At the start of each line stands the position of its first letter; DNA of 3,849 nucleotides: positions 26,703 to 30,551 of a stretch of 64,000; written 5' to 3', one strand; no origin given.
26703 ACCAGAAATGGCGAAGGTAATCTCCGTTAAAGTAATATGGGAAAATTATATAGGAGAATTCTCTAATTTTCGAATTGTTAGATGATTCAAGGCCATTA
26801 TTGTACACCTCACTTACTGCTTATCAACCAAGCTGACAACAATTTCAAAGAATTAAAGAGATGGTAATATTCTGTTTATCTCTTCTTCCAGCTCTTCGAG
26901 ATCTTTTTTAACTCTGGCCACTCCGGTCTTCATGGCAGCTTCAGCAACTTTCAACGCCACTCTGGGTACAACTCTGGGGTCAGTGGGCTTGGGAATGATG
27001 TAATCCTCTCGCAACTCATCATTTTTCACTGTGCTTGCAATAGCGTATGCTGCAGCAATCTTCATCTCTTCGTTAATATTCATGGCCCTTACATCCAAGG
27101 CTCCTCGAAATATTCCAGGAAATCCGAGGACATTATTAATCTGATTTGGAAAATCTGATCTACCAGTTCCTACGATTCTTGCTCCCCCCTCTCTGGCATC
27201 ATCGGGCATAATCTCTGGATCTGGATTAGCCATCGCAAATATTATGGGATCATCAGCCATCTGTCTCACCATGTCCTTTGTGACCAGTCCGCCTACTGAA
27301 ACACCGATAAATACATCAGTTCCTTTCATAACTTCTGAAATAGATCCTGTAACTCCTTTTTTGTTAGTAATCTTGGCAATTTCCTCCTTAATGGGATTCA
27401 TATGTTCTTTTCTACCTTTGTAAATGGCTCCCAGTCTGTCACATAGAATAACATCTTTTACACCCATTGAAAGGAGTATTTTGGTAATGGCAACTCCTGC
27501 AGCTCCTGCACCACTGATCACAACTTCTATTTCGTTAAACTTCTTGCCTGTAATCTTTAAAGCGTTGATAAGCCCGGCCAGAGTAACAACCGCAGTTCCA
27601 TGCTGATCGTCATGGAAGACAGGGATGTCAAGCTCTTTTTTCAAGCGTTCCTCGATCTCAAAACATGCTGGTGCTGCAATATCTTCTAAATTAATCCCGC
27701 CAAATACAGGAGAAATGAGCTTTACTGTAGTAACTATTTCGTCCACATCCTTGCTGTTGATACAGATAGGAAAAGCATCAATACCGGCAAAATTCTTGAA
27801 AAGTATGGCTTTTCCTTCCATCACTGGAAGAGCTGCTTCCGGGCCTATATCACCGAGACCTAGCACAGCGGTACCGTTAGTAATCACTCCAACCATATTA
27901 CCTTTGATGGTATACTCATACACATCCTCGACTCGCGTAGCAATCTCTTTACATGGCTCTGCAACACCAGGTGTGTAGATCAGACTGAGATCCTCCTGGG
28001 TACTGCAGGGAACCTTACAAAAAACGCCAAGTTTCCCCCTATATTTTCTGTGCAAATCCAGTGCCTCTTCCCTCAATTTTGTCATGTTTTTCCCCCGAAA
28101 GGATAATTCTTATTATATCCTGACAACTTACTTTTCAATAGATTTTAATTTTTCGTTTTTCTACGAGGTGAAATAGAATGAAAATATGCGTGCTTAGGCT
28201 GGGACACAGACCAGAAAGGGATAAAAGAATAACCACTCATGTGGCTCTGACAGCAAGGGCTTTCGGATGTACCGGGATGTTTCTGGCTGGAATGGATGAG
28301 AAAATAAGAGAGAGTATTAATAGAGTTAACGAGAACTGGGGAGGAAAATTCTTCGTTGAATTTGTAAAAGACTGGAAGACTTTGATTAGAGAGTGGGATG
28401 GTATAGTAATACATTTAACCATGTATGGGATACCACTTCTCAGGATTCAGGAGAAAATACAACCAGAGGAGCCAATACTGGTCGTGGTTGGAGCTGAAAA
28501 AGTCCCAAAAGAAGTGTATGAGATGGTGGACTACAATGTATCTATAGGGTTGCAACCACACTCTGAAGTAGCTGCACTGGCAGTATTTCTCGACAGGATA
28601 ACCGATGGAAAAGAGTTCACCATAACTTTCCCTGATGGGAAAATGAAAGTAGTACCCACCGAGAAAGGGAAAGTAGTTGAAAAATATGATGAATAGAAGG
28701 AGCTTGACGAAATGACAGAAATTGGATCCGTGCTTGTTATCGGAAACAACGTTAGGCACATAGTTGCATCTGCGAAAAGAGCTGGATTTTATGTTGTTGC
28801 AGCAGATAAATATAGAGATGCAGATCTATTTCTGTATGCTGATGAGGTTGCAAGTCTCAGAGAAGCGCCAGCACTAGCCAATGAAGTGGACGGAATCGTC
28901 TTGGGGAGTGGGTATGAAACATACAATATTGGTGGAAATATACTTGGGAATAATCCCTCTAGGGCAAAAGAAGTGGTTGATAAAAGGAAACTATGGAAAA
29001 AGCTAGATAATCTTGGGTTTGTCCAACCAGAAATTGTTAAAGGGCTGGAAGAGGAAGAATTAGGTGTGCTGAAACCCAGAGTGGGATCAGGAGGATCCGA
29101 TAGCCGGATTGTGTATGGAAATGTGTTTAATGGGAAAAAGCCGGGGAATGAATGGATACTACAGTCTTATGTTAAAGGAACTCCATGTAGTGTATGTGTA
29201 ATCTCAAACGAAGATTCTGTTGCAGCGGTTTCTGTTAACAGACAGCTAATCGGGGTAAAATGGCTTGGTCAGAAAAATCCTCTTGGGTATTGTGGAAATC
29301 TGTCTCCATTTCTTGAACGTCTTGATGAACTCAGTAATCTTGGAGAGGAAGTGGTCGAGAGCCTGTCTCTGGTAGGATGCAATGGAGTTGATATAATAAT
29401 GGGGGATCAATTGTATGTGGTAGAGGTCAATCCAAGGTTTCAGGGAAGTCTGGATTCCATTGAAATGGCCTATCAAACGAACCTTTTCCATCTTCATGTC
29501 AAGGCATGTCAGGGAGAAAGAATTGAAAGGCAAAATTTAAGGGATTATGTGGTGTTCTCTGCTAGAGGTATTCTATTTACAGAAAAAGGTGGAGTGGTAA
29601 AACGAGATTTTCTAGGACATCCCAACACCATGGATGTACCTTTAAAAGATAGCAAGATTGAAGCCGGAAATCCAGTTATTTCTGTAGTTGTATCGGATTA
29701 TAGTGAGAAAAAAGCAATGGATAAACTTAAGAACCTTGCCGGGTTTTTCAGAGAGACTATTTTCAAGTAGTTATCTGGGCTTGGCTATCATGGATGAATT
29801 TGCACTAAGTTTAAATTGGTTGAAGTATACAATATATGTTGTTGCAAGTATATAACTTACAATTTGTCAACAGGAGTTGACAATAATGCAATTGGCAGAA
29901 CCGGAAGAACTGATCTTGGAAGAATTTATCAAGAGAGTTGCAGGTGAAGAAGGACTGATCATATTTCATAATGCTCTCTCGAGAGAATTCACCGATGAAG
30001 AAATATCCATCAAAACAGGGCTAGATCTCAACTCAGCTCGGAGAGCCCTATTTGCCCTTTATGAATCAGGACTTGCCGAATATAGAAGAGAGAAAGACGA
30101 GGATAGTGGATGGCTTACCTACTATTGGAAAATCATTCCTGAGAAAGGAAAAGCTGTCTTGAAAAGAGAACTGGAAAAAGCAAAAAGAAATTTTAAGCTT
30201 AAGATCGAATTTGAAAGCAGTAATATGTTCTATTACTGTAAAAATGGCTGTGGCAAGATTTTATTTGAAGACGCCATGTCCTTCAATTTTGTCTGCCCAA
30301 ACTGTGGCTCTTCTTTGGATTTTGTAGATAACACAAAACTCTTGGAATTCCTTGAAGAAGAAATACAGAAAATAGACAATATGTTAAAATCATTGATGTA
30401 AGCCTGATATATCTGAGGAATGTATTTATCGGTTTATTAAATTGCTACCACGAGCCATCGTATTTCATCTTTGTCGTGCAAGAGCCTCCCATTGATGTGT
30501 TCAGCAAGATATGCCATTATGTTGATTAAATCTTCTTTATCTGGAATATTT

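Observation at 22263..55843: Family of ~45-nt bipartite palindromic intergenic elements with compensatory stem changes (six copies)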

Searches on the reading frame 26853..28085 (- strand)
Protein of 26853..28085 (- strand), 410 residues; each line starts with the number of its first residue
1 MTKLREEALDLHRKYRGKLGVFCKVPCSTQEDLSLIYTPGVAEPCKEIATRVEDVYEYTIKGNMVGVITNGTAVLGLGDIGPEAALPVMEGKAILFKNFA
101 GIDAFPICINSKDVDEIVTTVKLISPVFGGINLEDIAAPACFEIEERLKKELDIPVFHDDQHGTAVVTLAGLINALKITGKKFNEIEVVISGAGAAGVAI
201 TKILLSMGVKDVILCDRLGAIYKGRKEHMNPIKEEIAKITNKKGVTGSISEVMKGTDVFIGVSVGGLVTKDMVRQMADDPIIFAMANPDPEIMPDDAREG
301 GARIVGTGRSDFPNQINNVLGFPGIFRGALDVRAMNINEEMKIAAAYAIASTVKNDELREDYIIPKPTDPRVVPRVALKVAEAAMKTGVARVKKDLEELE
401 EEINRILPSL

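Call 43: find_homologous_proteins(query=window:26853-28085:-, max_evalue=1e-100)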
Query window:26853-28085:- (410 aa): 8000 proteins with E <= 1e-100 among 8000 candidates; the best 120 are listed.
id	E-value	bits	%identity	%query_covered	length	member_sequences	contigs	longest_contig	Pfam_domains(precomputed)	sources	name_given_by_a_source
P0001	6.8e-265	896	100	100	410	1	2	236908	PF00390.25,PF03949.22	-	-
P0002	1.8e-258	875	100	98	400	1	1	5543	PF00390.25,PF03949.22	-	-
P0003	3.1e-233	792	86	100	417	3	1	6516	PF00390.25,PF03949.22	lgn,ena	-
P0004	2.0e-191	655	-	-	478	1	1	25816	PF00390.25,PF03949.22,PF01262.28,PF00208.28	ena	-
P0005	2.3e-182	625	69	99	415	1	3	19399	PF00390.25,PF03949.22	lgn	-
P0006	3.5e-181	621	68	100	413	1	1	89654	PF00390.25,PF03949.22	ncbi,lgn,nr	ncbi:malate dehydrogenase (oxaloacetate-decarboxylating) [Effusibacillus lacus]|nr:malate dehydrogen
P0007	4.9e-181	620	70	95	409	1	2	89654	PF00390.25,PF03949.22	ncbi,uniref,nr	ncbi:NAD(P)-dependent malic enzyme [Effusibacillus lacus]|uniref:Malate dehydrogenase n=1 Tax=Effusi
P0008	1.5e-180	619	70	98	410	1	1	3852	PF00390.25,PF03949.22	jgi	-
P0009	3.0e-180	618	69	98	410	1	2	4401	PF00390.25,PF03949.22,PF00208.28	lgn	-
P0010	3.4e-180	618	70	98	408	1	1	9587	PF00390.25,PF03949.22,PF00208.28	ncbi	ncbi:MAG: malic enzyme-like NAD(P)-binding protein [Tumebacillaceae bacterium]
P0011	3.6e-180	618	68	100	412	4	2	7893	PF00390.25,PF03949.22,PF00208.28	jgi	jgi:malate dehydrogenase (oxaloacetate-decarboxylating)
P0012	3.9e-180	617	68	99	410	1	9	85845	PF00390.25,PF03949.22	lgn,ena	-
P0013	4.6e-180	617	69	99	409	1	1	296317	PF00390.25,PF03949.22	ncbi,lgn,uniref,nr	ncbi:malate dehydrogenase (oxaloacetate-decarboxylating) [Tumebacillus sp. BK434]|uniref:NAD(P)-depe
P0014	5.6e-180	617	70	98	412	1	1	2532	PF00390.25,PF03949.22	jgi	jgi:malate dehydrogenase (oxaloacetate-decarboxylating)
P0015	6.2e-180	617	70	98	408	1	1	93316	PF00390.25,PF03949.22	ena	-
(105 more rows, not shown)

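Call 44: find_encoding_contigs(protein=P0003, flank=10000, max_places=4)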
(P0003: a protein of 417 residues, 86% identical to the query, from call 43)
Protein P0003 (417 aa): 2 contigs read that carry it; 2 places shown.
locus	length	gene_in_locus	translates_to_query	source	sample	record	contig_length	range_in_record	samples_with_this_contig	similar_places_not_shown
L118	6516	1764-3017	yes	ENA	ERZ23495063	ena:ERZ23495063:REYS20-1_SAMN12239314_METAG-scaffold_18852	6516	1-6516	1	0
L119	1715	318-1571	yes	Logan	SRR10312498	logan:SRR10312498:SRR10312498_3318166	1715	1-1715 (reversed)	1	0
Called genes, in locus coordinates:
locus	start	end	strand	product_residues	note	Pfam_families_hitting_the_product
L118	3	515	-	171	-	?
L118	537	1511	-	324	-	-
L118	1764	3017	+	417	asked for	PF00390:malic, PF03949:Malic_M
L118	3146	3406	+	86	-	PF04026:SpoVG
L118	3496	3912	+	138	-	PF01402:RHH_1, PF08753:NikR_C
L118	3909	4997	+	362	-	PF03445:DUF294, PF10335:DUF294_C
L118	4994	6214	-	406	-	PF13393:tRNA-synt_His, PF00587:tRNA-synt_2b, PF03129:HGTP_anticodon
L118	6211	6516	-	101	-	?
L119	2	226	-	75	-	?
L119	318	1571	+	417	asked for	PF00390:malic, PF03949:Malic_M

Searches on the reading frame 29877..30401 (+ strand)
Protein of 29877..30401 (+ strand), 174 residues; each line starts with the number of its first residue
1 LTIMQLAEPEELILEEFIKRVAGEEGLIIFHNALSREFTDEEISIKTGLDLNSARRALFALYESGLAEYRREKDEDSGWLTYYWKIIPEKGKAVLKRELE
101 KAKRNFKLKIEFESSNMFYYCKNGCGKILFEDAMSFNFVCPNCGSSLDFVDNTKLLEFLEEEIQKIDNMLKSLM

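Call 16: search_protein_families(library=pfam, proteins=[window:29877-30401:+])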
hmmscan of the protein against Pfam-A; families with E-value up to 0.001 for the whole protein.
window:29877-30401:+ (174 aa): 2 families
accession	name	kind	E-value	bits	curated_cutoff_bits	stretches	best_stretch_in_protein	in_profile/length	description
PF02002.24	TFIIE_alpha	-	1.1e-21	77.1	22.9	1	14-114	3-104/105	TFIIE alpha subunit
PF08271.17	Zn_Ribbon_TF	-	6.7e-06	26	29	1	119-160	1-42/43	TFIIB zinc-binding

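Call 20: find_related_loci(query=window:29886-30401:+, collection=genome_contigs, flank=3000)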
Query window:29886-30401:+ (171 aa) in genome_contigs; peptide patterns used: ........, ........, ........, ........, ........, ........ (x = any residue, [..] = any of these).
417 stretches matched a pattern; 10 encode a relative of the query (tblastn E <= 1e-3); 10 distinct loci.
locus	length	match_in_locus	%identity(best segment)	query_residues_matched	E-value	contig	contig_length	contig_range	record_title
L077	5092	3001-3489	64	8-170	8e-73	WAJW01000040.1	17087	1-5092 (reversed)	MAG: Archaeoglobaceae archaeon isolate S009_4_esom k151_126368, whole genome shotgun sequence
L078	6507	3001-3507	51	1-170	7e-54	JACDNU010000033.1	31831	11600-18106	MAG: Archaeoglobus sp. isolate GB_MAG3_049 c_000000001012, whole genome shotgun sequence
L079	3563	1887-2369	49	10-170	1e-52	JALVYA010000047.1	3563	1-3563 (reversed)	MAG: Archaeoglobaceae archaeon isolate M10_metabat2_scaf2bin.164 M10_NODE_19383_length_3563_cov_202.970896, whole genome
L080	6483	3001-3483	50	10-170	8e-53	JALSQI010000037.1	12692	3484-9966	MAG: Archaeoglobaceae archaeon isolate 356-284_metabat2_scaf2bin.130 356-284_scaffold_2631_c1, whole genome shotgun sequ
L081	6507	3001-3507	49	1-170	2e-52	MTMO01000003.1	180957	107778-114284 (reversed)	MAG: Archaeoglobus sp. JdFR-27 JGI24020J35080_1000028, whole genome shotgun sequence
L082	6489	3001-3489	48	8-170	6e-52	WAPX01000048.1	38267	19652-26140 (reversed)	MAG: Archaeoglobaceae archaeon isolate S145_38 k151_4714, whole genome shotgun sequence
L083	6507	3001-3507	49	1-170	2e-51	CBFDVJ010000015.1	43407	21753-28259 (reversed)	MAG TPA_asm: uncultured Archaeoglobales archaeon isolate SRR6823440_metabat2_82 genome assembly, contig: ERZ650341.271,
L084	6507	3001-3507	46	1-170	1e-50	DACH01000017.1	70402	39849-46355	MAG TPA_asm: Archaeoglobus sp. UBA234 UBA234_contig_32, whole genome shotgun sequence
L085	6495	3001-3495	52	5-170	4e-48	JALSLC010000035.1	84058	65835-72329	MAG: Archaeoglobaceae archaeon isolate 355-202_metabat1_scaf2bin.040 355-202_scaffold_82_c1, whole genome shotgun sequen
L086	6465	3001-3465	40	10-164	1e-37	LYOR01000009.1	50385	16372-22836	MAG: Candidatus Syntrophoarchaeum butanivorans isolate BOX1 BOX1_11reassembly_contig09, whole genome shotgun sequence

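Call 23: find_encoding_contigs(protein=window:29886-30401:+, flank=10000, max_places=6)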
Protein window:29886-30401:+ (171 aa): 6 contigs read that carry it; 3 places shown.
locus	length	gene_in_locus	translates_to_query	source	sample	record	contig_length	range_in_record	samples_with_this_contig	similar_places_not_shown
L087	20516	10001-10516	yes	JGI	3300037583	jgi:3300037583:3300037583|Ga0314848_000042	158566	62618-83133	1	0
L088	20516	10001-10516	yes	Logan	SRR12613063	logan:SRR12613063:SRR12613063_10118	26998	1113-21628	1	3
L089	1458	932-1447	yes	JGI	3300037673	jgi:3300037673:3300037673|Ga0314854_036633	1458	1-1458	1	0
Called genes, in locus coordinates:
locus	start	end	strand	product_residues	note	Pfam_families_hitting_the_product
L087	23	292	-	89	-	PF01918:Alba, PF12328:Rpp20 (faint)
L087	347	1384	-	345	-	PF01118:Semialdhyde_dh, PF02774:Semialdhyde_dhC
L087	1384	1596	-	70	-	-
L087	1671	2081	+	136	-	PF00210:Ferritin, PF02915:Rubrerythrin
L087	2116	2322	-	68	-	PF12797:Fer4_2 (weak), PF00037:Fer4, PF13237:Fer4_10, PF14697:Fer4_21, PF12838:Fer4_7, PF13187:Fer4_9, PF00037:Fer4, PF12837:Fer4_6, +8 more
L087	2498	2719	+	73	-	-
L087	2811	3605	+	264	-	PF27367:AF_2048_N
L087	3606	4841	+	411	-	PF16575:CLP1_P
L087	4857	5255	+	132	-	PF01894:YjbQ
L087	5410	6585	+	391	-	PF04055:Radical_SAM, PF13353:Fer4_12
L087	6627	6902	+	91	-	PF00708:Acylphosphatase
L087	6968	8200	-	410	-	PF00390:malic, PF03949:Malic_M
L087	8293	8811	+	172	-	PF01994:Trm56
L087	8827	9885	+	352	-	PF02655:ATP-grasp_3, PF15632:ATPgrasp_Ter (faint)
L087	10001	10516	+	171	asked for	PF02002:TFIIE_alpha, PF08271:Zn_Ribbon_TF (weak)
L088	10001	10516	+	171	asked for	PF02002:TFIIE_alpha, PF08271:Zn_Ribbon_TF (weak)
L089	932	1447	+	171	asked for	PF02002:TFIIE_alpha, PF08271:Zn_Ribbon_TF (weak)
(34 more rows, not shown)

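Call 45: find_homologous_proteins(query=window:29886-30401:+, max_evalue=1e-30)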
Query window:29886-30401:+ (171 aa): 4 proteins with E <= 1e-30 among 110 candidates.
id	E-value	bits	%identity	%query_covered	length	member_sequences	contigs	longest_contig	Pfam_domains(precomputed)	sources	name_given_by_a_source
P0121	2.1e-107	374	100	100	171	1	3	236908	PF02002.24,PF08271.18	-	-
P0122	1.2e-71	258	69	95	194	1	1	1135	PF02002.24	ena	-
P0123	2.2e-68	247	64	99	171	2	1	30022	PF02002.24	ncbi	-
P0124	3.6e-68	246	64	95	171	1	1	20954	PF02002.24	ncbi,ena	-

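Call 52: find_encoding_contigs(protein=P0122, flank=3000, max_places=3)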
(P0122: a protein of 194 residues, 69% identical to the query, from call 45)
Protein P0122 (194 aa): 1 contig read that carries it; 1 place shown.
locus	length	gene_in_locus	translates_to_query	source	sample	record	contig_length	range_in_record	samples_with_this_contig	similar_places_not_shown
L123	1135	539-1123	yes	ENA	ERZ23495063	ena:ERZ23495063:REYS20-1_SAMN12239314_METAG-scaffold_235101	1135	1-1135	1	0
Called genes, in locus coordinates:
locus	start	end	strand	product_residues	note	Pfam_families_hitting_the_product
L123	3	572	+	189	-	?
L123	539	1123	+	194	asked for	PF02002:TFIIE_alpha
